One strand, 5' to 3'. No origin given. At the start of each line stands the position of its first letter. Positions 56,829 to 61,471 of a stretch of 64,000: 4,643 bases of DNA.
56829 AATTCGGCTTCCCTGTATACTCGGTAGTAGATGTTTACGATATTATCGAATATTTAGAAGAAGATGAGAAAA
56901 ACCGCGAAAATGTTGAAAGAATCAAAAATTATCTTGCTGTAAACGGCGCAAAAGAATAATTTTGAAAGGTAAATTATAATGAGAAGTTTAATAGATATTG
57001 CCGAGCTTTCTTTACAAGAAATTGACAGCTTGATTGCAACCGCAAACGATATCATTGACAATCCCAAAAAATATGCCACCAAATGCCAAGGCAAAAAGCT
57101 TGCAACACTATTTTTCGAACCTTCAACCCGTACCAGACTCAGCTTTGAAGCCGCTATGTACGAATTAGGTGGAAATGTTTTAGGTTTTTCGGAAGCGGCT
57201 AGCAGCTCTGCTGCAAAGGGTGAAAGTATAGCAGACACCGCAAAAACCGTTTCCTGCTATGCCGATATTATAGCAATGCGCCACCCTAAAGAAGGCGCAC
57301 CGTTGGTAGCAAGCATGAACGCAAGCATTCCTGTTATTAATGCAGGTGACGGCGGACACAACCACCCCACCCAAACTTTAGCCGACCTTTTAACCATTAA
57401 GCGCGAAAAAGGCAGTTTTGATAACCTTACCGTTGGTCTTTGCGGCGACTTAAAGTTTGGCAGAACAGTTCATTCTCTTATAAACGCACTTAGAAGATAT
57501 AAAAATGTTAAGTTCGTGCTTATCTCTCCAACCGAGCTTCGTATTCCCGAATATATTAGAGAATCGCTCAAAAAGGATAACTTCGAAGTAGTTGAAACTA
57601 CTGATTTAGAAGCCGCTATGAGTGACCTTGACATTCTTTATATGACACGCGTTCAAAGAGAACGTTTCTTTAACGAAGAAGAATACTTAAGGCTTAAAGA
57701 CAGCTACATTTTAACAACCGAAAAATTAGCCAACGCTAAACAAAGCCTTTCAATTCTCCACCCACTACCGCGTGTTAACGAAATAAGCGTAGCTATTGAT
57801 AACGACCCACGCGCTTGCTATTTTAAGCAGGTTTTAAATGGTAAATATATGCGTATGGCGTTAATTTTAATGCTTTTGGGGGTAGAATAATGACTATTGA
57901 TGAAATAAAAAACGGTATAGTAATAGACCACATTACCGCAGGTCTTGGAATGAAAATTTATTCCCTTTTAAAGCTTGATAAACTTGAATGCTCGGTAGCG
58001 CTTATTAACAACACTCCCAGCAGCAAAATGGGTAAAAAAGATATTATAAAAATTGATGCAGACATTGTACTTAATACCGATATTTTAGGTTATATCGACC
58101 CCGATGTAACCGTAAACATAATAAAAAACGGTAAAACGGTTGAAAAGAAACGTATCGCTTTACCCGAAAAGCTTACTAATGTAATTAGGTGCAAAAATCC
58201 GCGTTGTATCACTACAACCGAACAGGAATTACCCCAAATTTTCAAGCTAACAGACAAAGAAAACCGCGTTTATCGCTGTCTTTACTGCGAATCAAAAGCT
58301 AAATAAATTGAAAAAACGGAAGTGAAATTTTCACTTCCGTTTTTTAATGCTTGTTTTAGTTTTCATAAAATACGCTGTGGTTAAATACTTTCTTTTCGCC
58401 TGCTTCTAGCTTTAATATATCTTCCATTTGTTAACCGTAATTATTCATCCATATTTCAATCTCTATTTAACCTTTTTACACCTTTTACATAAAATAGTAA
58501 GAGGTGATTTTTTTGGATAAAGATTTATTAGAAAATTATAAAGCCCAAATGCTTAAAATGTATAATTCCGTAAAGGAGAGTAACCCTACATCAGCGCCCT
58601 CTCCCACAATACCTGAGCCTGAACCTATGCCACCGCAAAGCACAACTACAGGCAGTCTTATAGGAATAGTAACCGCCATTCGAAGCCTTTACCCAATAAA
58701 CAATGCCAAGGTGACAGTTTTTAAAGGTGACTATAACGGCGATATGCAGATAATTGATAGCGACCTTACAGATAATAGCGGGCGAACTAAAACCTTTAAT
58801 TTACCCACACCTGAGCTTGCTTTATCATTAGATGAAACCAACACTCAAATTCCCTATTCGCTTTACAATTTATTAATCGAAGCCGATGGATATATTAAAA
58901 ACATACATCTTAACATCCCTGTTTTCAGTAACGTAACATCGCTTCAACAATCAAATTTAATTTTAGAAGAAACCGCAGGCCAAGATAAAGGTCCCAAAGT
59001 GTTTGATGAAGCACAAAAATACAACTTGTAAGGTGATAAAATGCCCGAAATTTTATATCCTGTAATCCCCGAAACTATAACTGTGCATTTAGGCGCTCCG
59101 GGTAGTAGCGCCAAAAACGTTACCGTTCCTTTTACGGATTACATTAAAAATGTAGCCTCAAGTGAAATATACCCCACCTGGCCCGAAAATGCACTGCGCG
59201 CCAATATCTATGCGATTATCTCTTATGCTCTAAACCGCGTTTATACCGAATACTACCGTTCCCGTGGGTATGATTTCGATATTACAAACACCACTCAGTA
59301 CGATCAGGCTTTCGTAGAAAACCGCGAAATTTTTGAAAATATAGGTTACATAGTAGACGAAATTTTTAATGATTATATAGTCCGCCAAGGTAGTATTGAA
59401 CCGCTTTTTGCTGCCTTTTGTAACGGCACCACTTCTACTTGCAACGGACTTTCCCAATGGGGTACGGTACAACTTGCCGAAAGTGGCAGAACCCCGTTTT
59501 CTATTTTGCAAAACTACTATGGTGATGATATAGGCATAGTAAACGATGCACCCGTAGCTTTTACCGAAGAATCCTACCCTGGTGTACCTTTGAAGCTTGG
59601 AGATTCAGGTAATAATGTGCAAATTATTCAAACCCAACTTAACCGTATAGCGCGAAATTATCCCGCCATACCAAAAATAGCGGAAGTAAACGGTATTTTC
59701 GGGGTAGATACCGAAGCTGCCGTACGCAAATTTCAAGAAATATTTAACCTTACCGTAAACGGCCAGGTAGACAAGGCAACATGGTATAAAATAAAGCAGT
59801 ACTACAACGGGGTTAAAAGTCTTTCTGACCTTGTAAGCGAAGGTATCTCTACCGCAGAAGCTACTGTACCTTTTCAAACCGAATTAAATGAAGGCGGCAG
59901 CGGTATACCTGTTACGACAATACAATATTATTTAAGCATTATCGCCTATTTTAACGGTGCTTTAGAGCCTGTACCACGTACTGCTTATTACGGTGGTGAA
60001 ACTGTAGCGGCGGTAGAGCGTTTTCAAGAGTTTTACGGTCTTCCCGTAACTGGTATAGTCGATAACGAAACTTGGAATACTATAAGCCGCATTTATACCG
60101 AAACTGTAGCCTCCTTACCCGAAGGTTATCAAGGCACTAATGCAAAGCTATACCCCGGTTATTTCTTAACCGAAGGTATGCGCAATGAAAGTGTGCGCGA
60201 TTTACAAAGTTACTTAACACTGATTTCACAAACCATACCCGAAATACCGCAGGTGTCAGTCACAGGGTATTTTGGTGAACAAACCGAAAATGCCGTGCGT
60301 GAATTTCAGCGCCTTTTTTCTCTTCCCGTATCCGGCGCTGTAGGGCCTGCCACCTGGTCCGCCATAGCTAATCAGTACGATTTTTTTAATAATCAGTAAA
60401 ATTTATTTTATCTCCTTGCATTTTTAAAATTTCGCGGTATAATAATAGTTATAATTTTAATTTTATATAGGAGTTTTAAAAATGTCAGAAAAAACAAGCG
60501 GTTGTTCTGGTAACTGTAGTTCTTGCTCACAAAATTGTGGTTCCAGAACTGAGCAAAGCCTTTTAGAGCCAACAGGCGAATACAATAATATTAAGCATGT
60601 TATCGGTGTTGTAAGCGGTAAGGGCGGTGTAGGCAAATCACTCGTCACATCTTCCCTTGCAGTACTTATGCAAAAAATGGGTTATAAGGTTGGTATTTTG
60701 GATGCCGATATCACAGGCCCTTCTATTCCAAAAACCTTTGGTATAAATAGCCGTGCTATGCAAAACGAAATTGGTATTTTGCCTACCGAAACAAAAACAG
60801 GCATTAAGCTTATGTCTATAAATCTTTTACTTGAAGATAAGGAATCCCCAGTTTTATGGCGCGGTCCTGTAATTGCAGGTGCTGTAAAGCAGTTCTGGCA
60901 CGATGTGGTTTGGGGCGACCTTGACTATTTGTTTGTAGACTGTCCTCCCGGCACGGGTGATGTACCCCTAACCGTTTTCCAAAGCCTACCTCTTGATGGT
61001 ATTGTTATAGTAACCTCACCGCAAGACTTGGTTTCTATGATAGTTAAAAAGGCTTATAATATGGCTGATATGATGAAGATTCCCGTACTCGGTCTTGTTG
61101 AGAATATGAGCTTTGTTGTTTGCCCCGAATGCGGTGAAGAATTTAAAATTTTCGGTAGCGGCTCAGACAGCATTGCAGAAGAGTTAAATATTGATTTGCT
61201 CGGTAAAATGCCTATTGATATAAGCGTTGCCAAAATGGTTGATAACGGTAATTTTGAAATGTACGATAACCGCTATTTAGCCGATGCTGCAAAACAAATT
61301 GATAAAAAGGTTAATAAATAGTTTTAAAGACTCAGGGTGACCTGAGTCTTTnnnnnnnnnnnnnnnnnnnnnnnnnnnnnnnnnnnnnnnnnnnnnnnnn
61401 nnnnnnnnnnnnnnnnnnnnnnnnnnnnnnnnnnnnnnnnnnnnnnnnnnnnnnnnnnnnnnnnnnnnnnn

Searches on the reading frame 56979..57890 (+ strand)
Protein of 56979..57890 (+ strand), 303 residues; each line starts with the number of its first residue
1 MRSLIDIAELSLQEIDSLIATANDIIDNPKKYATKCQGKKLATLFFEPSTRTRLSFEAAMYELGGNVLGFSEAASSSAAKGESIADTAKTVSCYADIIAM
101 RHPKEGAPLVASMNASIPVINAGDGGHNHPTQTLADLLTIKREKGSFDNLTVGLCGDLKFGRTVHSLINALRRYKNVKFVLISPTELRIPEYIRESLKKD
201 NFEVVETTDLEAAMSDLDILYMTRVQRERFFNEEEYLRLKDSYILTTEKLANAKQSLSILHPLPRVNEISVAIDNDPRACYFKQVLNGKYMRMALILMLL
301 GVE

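Call 101: search_protein_families(library=pfam, proteins=[window:56979-57890:+], max_evalue=0.00001)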
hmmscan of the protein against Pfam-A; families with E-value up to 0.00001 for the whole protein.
window:56979-57890:+ (303 aa): 2 families
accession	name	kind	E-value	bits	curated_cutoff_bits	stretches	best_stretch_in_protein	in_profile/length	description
PF02729.26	OTCace_N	-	5.8e-48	163.2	29.9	1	2-141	1-147/148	Aspartate/ornithine carbamoyltransferase, carbamoyl-P binding domain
PF00185.30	OTCace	-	1.2e-26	94.1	29.4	1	149-298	2-156/157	Aspartate/ornithine carbamoyltransferase, Asp/Orn binding domain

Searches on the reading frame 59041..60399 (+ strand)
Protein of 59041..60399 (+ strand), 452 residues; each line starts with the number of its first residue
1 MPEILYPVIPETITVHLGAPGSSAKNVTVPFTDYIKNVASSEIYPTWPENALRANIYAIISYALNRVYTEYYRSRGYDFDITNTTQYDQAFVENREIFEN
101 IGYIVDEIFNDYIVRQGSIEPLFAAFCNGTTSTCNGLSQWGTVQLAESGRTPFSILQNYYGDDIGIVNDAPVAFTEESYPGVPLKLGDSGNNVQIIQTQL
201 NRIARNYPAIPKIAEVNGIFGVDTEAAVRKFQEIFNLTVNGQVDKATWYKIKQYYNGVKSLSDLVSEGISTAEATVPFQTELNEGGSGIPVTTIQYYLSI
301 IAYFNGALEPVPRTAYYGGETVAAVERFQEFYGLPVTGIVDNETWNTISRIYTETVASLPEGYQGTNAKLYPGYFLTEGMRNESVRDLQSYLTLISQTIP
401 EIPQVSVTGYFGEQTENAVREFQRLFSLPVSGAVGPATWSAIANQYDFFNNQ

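Call 102: search_protein_families(library=pfam, proteins=[window:59041-60399:+], max_evalue=0.00001)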
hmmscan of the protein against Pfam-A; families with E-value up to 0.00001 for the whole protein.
window:59041-60399:+ (452 aa): 2 families
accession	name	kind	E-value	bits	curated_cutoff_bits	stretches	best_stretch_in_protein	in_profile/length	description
PF01471.23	PG_binding_1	-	2.4e-50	169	23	3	290-347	4-56/57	Putative peptidoglycan binding domain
PF08486.15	SpoIID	-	2.7e-07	31.6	23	1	27-93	9-69/97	Stage II sporulation protein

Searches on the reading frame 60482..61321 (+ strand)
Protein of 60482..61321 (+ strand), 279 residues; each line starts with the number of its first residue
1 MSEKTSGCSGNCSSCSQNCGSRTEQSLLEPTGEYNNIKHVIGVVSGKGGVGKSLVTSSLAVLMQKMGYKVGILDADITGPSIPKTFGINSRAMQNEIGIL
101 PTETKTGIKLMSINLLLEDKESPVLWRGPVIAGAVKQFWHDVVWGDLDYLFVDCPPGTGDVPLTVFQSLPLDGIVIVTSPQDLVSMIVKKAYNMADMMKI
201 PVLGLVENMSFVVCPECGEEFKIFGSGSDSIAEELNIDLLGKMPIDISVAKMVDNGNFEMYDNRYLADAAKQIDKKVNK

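Call 103: search_protein_families(library=pfam, proteins=[window:60482-61321:+], max_evalue=0.00001)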
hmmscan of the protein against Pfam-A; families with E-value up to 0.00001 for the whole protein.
window:60482-61321:+ (279 aa): 3 families
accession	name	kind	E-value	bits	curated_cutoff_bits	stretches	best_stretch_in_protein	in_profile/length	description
PF10609.15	ParA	-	7.2e-92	307.7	27.1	1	36-277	1-245/246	NUBPL iron-transfer P-loop NTPase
PF01656.29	CbiA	-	1.9e-10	41.2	25.4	1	41-256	1-122/125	CobQ/CobB/MinD/ParA nucleotide binding domain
PF13614.12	AAA_31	-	8.2e-07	29.6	27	0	39-96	2-58/177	AAA domain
